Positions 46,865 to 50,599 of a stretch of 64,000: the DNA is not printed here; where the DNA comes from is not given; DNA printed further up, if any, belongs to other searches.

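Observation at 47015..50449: Monocistronic 1144-aa RecB-like nuclease + RNase-H-like + SF1B helicase fusion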

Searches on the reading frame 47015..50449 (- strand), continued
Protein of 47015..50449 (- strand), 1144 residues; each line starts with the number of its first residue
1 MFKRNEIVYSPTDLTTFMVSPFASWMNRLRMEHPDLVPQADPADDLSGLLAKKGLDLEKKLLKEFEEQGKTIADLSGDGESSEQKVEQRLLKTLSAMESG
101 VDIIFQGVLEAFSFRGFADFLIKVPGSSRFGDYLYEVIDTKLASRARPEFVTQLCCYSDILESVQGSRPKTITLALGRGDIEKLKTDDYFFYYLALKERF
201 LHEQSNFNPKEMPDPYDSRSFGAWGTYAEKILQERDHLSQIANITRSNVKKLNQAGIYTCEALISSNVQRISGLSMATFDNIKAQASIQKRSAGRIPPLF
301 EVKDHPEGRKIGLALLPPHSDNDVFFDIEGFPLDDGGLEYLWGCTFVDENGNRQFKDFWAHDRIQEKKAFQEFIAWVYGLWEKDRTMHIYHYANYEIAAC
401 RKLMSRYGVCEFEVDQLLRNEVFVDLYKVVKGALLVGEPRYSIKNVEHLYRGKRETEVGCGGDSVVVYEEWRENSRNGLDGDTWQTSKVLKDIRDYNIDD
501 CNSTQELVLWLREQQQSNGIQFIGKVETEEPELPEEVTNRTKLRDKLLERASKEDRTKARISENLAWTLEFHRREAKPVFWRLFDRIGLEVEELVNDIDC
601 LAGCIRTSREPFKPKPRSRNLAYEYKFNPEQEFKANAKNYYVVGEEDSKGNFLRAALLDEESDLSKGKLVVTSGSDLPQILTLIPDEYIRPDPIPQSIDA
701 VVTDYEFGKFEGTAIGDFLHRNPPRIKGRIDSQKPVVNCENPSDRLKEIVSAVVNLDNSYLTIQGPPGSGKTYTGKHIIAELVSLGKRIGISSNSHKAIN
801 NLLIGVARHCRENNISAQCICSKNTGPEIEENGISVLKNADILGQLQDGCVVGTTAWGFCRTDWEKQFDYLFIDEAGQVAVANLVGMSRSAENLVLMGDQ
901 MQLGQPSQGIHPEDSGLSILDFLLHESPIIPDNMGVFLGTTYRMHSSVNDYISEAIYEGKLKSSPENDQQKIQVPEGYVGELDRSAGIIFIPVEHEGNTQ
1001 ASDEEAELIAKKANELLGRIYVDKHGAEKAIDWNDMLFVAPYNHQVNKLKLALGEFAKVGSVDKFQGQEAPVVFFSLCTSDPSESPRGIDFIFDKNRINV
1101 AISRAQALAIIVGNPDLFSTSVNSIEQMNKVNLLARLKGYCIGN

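Call 11: find_homologous_proteins(query=window:47015-50449:-, max_evalue=1e-10)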
Query window:47015-50449:- (1144 aa): 2678 proteins with E <= 1e-10 among 8000 candidates; the best 120 are listed.
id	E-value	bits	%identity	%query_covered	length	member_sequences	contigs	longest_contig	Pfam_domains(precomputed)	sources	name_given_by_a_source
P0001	0.0e+0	1844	68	100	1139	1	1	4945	PF13087.13,PF13086.13,PF01443.25,PF13604.13,PF13245.13,PF13482.13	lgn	-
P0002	0.0e+0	1829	67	100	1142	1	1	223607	PF13087.13,PF13086.13,PF01443.25,PF13604.13,PF13245.13,PF13482.13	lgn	-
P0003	0.0e+0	1807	67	99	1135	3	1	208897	PF13087.13,PF13086.13,PF01443.25,PF13604.13,PF13245.13,PF13482.13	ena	-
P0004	0.0e+0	1762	66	99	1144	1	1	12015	PF13087.13,PF13086.13,PF01443.25,PF13604.13,PF13245.13,PF13482.13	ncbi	-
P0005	0.0e+0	1729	64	99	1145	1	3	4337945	PF13087.13,PF13086.13,PF13604.13,PF13245.13,PF13482.13,PF04851.22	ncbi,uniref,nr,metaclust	ncbi:helicase [Colwellia sp. MT41]|uniref:Nuclease n=1 Tax=Colwellia marinimaniae TaxID=1513592 RepI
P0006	0.0e+0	1723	65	99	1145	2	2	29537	PF13087.13,PF13086.13,PF13604.13,PF13245.13,PF13482.13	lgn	-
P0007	0.0e+0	1658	63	99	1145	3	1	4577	PF13087.13,PF13086.13,PF01443.25,PF13604.13,PF13245.13,PF13482.13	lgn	-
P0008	0.0e+0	1611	62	100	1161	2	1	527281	PF13087.13,PF13086.13,PF13604.13,PF13245.13,PF13482.13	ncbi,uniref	ncbi:TM0106 family RecB-like putative nuclease [Advenella sp. RU8]|uniref:TM0106 family RecB-like pu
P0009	0.0e+0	1607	62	99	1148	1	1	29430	PF13087.13,PF13086.13,PF13604.13,PF13245.13,PF13482.13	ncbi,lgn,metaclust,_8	metaclust:\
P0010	0.0e+0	1603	61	99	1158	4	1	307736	PF13087.13,PF13086.13,PF13604.13,PF13245.13,PF13482.13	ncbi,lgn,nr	ncbi:TM0106 family RecB-like putative nuclease [Alcaligenaceae bacterium]|nr:TM0106 family RecB-like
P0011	0.0e+0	1600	62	99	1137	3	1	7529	PF13087.13,PF13086.13,PF13604.13,PF13245.13,PF13482.13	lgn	-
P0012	0.0e+0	1596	60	100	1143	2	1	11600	PF13087.13,PF13086.13,PF13604.13,PF13245.13,PF13482.13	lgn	-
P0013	0.0e+0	1595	60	99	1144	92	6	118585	PF13087.13,PF13086.13,PF13604.13,PF13245.13,PF13482.13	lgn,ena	-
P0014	0.0e+0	1593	61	100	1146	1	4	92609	PF13087.13,PF13086.13,PF01443.25,PF13604.13,PF13245.13,PF13482.13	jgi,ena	-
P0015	0.0e+0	1585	60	99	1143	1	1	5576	PF13538.13,PF13087.13,PF13086.13,PF01443.25,PF13604.13,PF13245.13,PF13482.13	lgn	-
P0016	0.0e+0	1585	61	99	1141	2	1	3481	PF13087.13,PF13086.13,PF13604.13,PF13245.13,PF13482.13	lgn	-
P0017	0.0e+0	1583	60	99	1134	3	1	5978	PF13087.13,PF13086.13,PF13604.13,PF13245.13,PF13482.13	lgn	-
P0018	0.0e+0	1581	60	100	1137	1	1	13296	PF13087.13,PF13086.13,PF13604.13,PF13245.13,PF13482.13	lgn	-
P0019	0.0e+0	1579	60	99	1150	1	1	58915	PF13087.13,PF13086.13,PF01443.25,PF13604.13,PF13245.13,PF13482.13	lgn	-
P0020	0.0e+0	1578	60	100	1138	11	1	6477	PF13087.13,PF13086.13,PF13604.13,PF13245.13,PF13482.13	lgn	-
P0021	0.0e+0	1578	60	100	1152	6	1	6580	PF13087.13,PF13086.13,PF01443.25,PF13604.13,PF13245.13,PF13482.13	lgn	-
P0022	0.0e+0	1577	60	99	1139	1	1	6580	PF13087.13,PF13086.13,PF01443.25,PF13604.13,PF13245.13,PF13482.13,PF20720.4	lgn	-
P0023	0.0e+0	1576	59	100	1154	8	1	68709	PF13087.13,PF13086.13,PF05127.22,PF01443.25,PF13604.13,PF13245.13,PF13482.13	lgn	-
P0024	0.0e+0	1575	59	99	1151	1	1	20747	PF13087.13,PF13086.13,PF01443.25,PF13604.13,PF13245.13,PF13482.13,PF20720.4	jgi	jgi:predicted RecB family nuclease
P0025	0.0e+0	1574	59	99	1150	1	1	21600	PF13087.13,PF13086.13,PF01443.25,PF13604.13,PF13245.13,PF13482.13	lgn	-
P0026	0.0e+0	1572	61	99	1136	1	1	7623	PF13087.13,PF13086.13,PF01443.25,PF13604.13,PF13245.13,PF13482.13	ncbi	-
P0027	0.0e+0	1572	60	99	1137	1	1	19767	PF13087.13,PF13086.13,PF01443.25,PF13604.13,PF13245.13,PF13482.13,PF04851.22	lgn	-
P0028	0.0e+0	1570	60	99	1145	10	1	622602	PF13087.13,PF13086.13,PF05127.22,PF01443.25,PF13604.13,PF13245.13,PF13482.13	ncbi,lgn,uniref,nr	ncbi:hypothetical protein SIN8267_02270 [Sinobacterium norvegicum]|uniref:Helicase n=1 Tax=Sinobacte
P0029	0.0e+0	1569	60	99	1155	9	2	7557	PF13087.13,PF13086.13,PF13604.13,PF13245.13,PF13482.13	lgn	-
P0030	0.0e+0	1568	60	99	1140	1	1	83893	PF13087.13,PF13086.13,PF01443.25,PF13604.13,PF13245.13,PF13482.13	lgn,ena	-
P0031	0.0e+0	1566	60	99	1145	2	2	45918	PF13087.13,PF13086.13,PF01443.25,PF13604.13,PF13245.13,PF13482.13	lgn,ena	-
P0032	0.0e+0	1565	61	100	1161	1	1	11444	PF13087.13,PF13086.13,PF13604.13,PF13245.13,PF13482.13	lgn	-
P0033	0.0e+0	1562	59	99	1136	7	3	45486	PF13087.13,PF13086.13,PF01443.25,PF13604.13,PF13245.13,PF13482.13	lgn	-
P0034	0.0e+0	1561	60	99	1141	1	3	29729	PF13087.13,PF13086.13,PF13604.13,PF24883.3,PF13245.13,PF13482.13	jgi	-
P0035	0.0e+0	1561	59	99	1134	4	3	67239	PF13087.13,PF13086.13,PF13604.13,PF13245.13,PF13482.13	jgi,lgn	jgi:predicted RecB family nuclease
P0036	0.0e+0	1560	61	100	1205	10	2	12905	PF13087.13,PF13086.13,PF01443.25,PF13604.13,PF13245.13,PF13482.13,PF09397.17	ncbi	-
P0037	0.0e+0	1559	59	99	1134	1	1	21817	PF13087.13,PF13086.13,PF01443.25,PF13604.13,PF13245.13,PF13482.13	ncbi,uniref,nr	ncbi:TM0106 family RecB-like putative nuclease [Alkalimonas sp. MEB108]|uniref:TM0106 family RecB-li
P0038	0.0e+0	1559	59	100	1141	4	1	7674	PF13087.13,PF13086.13,PF01443.25,PF13604.13,PF13245.13,PF13482.13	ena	-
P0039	0.0e+0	1559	60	100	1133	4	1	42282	PF13087.13,PF13086.13,PF01443.25,PF13604.13,PF13245.13,PF13482.13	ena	-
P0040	0.0e+0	1557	59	100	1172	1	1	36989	PF13087.13,PF13086.13,PF13604.13,PF13245.13,PF13482.13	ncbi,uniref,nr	ncbi:TM0106 family RecB-like putative nuclease [Acinetobacter sp. CAAS 2-6]|uniref:TM0106 family Rec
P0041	0.0e+0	1555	60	99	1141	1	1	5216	PF13087.13,PF13086.13,PF13604.13,PF13245.13,PF13482.13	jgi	jgi:uncharacterized protein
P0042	0.0e+0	1554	59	100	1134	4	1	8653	PF13087.13,PF13086.13,PF13604.13,PF13245.13,PF13482.13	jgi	jgi:predicted RecB family nuclease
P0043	0.0e+0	1554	59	99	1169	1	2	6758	PF13087.13,PF13086.13,PF01443.25,PF13604.13,PF13245.13,PF13482.13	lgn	-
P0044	0.0e+0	1553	60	99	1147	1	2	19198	PF13087.13,PF13086.13,PF13604.13,PF13245.13,PF13482.13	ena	-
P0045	0.0e+0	1552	59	99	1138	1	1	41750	PF13087.13,PF13086.13,PF01443.25,PF13604.13,PF13245.13,PF13482.13,PF20720.4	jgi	jgi:predicted RecB family nuclease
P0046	0.0e+0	1550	60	100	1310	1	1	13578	PF13087.13,PF13086.13,PF01443.25,PF13604.13,PF13245.13,PF13482.13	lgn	-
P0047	0.0e+0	1550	59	99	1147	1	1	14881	PF13087.13,PF13086.13,PF13604.13,PF13245.13,PF13482.13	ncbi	-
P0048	0.0e+0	1549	59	99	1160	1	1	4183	PF13087.13,PF13086.13,PF13604.13,PF13245.13,PF13482.13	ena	-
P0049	0.0e+0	1548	59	99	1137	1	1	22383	PF13087.13,PF13086.13,PF01443.25,PF13604.13,PF13245.13,PF13482.13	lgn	-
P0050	0.0e+0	1548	60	99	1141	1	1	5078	PF13087.13,PF13086.13,PF13604.13,PF24883.3,PF13245.13,PF13482.13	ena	-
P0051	0.0e+0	1548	59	99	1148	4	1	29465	PF13087.13,PF13086.13,PF01443.25,PF13604.13,PF13245.13,PF13482.13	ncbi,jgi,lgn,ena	-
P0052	0.0e+0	1548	59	99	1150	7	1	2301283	PF13087.13,PF13086.13,PF01443.25,PF13604.13,PF13245.13,PF13482.13,PF20720.4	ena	-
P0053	0.0e+0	1547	60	99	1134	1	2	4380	PF13087.13,PF13086.13,PF01443.25,PF13604.13,PF13245.13,PF13482.13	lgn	-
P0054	0.0e+0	1547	58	99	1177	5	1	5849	PF13087.13,PF13086.13,PF01443.25,PF13604.13,PF13245.13,PF13482.13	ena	-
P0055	0.0e+0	1546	60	100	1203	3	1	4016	PF13087.13,PF13086.13,PF13604.13,PF13245.13,PF13482.13,PF09397.17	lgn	-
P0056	0.0e+0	1543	59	99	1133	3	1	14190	PF13087.13,PF13086.13,PF01443.25,PF13604.13,PF13245.13,PF13482.13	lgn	-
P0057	0.0e+0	1542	60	99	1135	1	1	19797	PF13087.13,PF13086.13,PF01443.25,PF13604.13,PF13245.13,PF13482.13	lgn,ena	-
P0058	0.0e+0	1542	59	98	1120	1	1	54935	PF13087.13,PF13086.13,PF13604.13,PF13245.13,PF13482.13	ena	-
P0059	0.0e+0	1542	59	99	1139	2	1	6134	PF13087.13,PF13086.13,PF13604.13,PF13245.13,PF13482.13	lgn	-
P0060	0.0e+0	1542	59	99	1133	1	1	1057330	PF13087.13,PF13086.13,PF01443.25,PF13604.13,PF13245.13,PF13482.13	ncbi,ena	-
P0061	0.0e+0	1541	59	100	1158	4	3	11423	PF13087.13,PF13086.13,PF05127.22,PF01443.25,PF13604.13,PF13245.13,PF13482.13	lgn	-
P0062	0.0e+0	1541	59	99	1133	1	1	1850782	PF13087.13,PF13086.13,PF13604.13,PF13245.13,PF13482.13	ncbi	-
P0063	0.0e+0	1541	59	99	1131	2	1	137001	PF13087.13,PF13086.13,PF01443.25,PF13604.13,PF13245.13,PF13482.13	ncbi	-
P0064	0.0e+0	1539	59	99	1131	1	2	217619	PF13087.13,PF13086.13,PF01443.25,PF13604.13,PF13245.13,PF13482.13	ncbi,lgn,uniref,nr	ncbi:TPA: TM0106 family RecB-like putative nuclease [Legionella pneumophila subsp. pneumophila]|unir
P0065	0.0e+0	1538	59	99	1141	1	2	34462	PF13087.13,PF13086.13,PF01443.25,PF13604.13,PF13245.13,PF13482.13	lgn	-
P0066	0.0e+0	1536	59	99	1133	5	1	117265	PF13087.13,PF13086.13,PF01443.25,PF13604.13,PF13245.13,PF13482.13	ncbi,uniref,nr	ncbi:TM0106 family RecB-like putative nuclease [Legionella cincinnatiensis]|uniref:TM0106 family Rec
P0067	0.0e+0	1535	59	99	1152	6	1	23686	PF13087.13,PF13086.13,PF13604.13,PF13245.13,PF13482.13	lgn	-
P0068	0.0e+0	1535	58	99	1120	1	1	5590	PF13087.13,PF13086.13,PF01443.25,PF13604.13,PF13245.13,PF13482.13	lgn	-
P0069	0.0e+0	1535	59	99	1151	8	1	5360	PF13087.13,PF13086.13,PF05127.22,PF01443.25,PF13604.13,PF13245.13,PF13482.13,PF20720.4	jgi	jgi:uncharacterized protein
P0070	0.0e+0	1535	59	99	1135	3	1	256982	PF13087.13,PF13086.13,PF01443.25,PF13604.13,PF13245.13,PF13482.13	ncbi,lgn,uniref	ncbi:TM0106 family RecB-like putative nuclease [Legionella pneumophila]|uniref:TM0106 family RecB-li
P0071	0.0e+0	1535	58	99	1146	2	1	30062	PF13087.13,PF13086.13,PF01443.25,PF13604.13,PF13245.13,PF13482.13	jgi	jgi:predicted RecB family nuclease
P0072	0.0e+0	1535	59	99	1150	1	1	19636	PF13087.13,PF13086.13,PF01443.25,PF13604.13,PF13245.13,PF13482.13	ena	-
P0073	0.0e+0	1534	58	100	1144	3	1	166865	PF13087.13,PF13086.13,PF01443.25,PF13604.13,PF13245.13,PF13482.13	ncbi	ncbi:TM0106 family RecB-like putative nuclease [Acinetobacter sp. ANC 4639]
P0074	0.0e+0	1534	59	99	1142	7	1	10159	PF13087.13,PF13086.13,PF01443.25,PF13604.13,PF13245.13,PF13482.13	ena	-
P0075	0.0e+0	1534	58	99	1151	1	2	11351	PF13087.13,PF13086.13,PF01443.25,PF13604.13,PF13245.13,PF13482.13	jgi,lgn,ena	jgi:uncharacterized protein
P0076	0.0e+0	1534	58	99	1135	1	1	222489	PF13087.13,PF13086.13,PF01443.25,PF13604.13,PF13245.13,PF13482.13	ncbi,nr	ncbi:MAG: TM0106 family RecB-like putative nuclease [Legionellales bacterium]|nr:TM0106 family RecB-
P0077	0.0e+0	1532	59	99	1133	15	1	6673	PF13087.13,PF13086.13,PF05127.22,PF01443.25,PF13604.13,PF13245.13,PF13482.13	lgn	-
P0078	0.0e+0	1532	59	99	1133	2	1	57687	PF13087.13,PF13086.13,PF01443.25,PF13604.13,PF13245.13,PF13482.13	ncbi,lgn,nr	ncbi:TPA: TM0106 family RecB-like putative nuclease [Legionella pneumophila]|nr:TM0106 family RecB-l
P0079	0.0e+0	1531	60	100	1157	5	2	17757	PF13087.13,PF13086.13,PF13604.13,PF13245.13,PF13482.13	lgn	-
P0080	0.0e+0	1531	58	99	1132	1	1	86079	PF13087.13,PF13086.13,PF01443.25,PF13604.13,PF13245.13,PF13482.13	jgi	jgi:predicted RecB family nuclease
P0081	0.0e+0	1530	60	99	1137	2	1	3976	PF13087.13,PF13086.13,PF13604.13,PF13245.13,PF13482.13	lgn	-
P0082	0.0e+0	1530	60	99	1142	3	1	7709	PF13087.13,PF13086.13,PF13604.13,PF13245.13,PF13482.13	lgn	-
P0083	0.0e+0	1530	58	99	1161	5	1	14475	PF13087.13,PF13086.13,PF01443.25,PF13604.13,PF13245.13,PF13482.13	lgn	-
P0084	0.0e+0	1530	58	99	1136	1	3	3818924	PF13087.13,PF13086.13,PF01443.25,PF13604.13,PF13245.13,PF13482.13,PF20720.4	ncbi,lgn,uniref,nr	ncbi:putative RNA helicase [Legionella gratiana]|uniref:RNA helicase n=1 Tax=Legionella gratiana Tax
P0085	0.0e+0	1530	59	99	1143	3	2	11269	PF13087.13,PF13086.13,PF13604.13,PF13245.13,PF13482.13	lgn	-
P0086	0.0e+0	1529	60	99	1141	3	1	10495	PF13087.13,PF13086.13,PF13604.13,PF13245.13,PF13482.13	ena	-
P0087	0.0e+0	1529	58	99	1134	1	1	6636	PF13087.13,PF13086.13,PF01443.25,PF13604.13,PF13245.13,PF13482.13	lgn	-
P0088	0.0e+0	1528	58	99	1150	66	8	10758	PF13087.13,PF13086.13,PF01443.25,PF13604.13,PF13245.13,PF13482.13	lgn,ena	-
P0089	0.0e+0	1527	59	99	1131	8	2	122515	PF13087.13,PF13086.13,PF01443.25,PF13604.13,PF13245.13,PF13482.13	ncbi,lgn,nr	ncbi:TPA: TM0106 family RecB-like putative nuclease [Legionella pneumophila]|nr:TM0106 family RecB-l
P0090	0.0e+0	1527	59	98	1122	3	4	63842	PF13087.13,PF13086.13,PF01443.25,PF13604.13,PF13245.13,PF13482.13,PF20720.4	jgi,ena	jgi:predicted RecB family nuclease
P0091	0.0e+0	1527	59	99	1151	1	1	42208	PF13087.13,PF13086.13,PF13604.13,PF13245.13,PF13482.13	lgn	-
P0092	0.0e+0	1527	58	99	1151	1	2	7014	PF13087.13,PF13086.13,PF01443.25,PF13604.13,PF13245.13,PF13482.13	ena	-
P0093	0.0e+0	1526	59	99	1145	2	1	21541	PF13087.13,PF13086.13,PF13604.13,PF13245.13,PF13482.13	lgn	-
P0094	0.0e+0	1526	59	99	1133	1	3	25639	PF13087.13,PF13086.13,PF01443.25,PF13604.13,PF13245.13,PF13482.13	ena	-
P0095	0.0e+0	1526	58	100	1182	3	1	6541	PF13087.13,PF13086.13,PF05127.22,PF01443.25,PF13604.13,PF13245.13,PF13482.13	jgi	-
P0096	0.0e+0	1525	58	99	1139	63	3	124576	PF13087.13,PF13086.13,PF01443.25,PF13604.13,PF13245.13,PF13482.13,PF20720.4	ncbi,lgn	ncbi:TPA: TM0106 family RecB-like putative nuclease [Legionella pneumophila]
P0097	0.0e+0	1525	58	99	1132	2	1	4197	PF13087.13,PF13086.13,PF01443.25,PF13604.13,PF13245.13,PF13482.13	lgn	-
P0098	0.0e+0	1524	59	100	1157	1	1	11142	PF13087.13,PF13086.13,PF13604.13,PF13245.13,PF13482.13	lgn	-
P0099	0.0e+0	1523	58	99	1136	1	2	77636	PF13087.13,PF13086.13,PF01443.25,PF13604.13,PF13245.13,PF13482.13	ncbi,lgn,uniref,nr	ncbi:TM0106 family RecB-like putative nuclease [Legionella maioricensis]|uniref:TM0106 family RecB-l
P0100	0.0e+0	1522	59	99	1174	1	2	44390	PF13087.13,PF13086.13,PF05127.22,PF13604.13,PF13245.13,PF13482.13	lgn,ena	-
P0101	0.0e+0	1522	59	99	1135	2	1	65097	PF13087.13,PF13086.13,PF01443.25,PF13604.13,PF13245.13,PF13482.13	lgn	-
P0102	0.0e+0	1522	59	99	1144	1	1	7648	PF13087.13,PF13086.13,PF05127.22,PF13604.13,PF13245.13,PF13482.13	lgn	-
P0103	0.0e+0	1521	58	99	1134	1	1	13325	PF13087.13,PF13086.13,PF01443.25,PF13604.13,PF13245.13,PF13482.13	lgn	-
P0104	0.0e+0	1521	59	99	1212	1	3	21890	PF13087.13,PF13086.13,PF01443.25,PF13604.13,PF13245.13,PF13482.13,PF09397.17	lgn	-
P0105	0.0e+0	1521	59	99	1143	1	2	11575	PF13087.13,PF13086.13,PF01443.25,PF13604.13,PF13245.13,PF13482.13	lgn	-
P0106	0.0e+0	1521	58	99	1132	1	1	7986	PF13087.13,PF13086.13,PF01443.25,PF13604.13,PF13245.13,PF13482.13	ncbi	-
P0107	0.0e+0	1520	58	100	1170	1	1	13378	PF13087.13,PF13086.13,PF01443.25,PF13604.13,PF13245.13,PF13482.13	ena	-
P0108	0.0e+0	1520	59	99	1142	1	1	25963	PF13087.13,PF13086.13,PF01443.25,PF13604.13,PF13245.13,PF13482.13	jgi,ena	-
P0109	0.0e+0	1520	58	99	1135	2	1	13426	PF13087.13,PF13086.13,PF01443.25,PF13604.13,PF13245.13,PF13482.13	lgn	-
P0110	0.0e+0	1520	58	99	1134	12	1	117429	PF13087.13,PF13086.13,PF01443.25,PF13604.13,PF13245.13,PF13482.13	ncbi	ncbi:TM0106 family RecB-like putative nuclease [Legionella pneumophila]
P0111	0.0e+0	1520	58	100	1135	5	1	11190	PF13087.13,PF13086.13,PF13604.13,PF13245.13,PF13482.13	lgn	-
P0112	0.0e+0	1519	58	99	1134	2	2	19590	PF13087.13,PF13086.13,PF01443.25,PF13604.13,PF13245.13,PF13482.13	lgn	-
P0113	0.0e+0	1518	59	100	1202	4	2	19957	PF13087.13,PF13086.13,PF01443.25,PF13604.13,PF13245.13,PF13482.13,PF09397.17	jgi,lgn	jgi:predicted RecB family nuclease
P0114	0.0e+0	1518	60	98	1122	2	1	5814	PF13087.13,PF13086.13,PF01443.25,PF13604.13,PF13245.13,PF13482.13,PF20720.4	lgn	-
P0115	0.0e+0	1518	59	98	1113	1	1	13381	PF13087.13,PF13086.13,PF01443.25,PF13604.13,PF13245.13,PF13482.13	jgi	-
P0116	0.0e+0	1517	58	99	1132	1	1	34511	PF13087.13,PF13086.13,PF01443.25,PF13604.13,PF13245.13,PF13482.13,PF20720.4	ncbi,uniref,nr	ncbi:TM0106 family RecB-like putative nuclease [Legionella septentrionalis]|uniref:TM0106 family Rec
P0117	0.0e+0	1517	59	99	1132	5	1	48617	PF13087.13,PF13086.13,PF01443.25,PF13604.13,PF13245.13,PF13482.13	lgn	-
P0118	0.0e+0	1517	59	99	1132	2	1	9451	PF13087.13,PF13086.13,PF01443.25,PF13604.13,PF13245.13,PF13482.13,PF20720.4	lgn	-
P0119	0.0e+0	1515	58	99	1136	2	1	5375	PF13087.13,PF13086.13,PF01443.25,PF13604.13,PF13245.13,PF13482.13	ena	-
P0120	0.0e+0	1515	58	99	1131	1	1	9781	PF13087.13,PF13086.13,PF05127.22,PF01443.25,PF13604.13,PF13245.13,PF13482.13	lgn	-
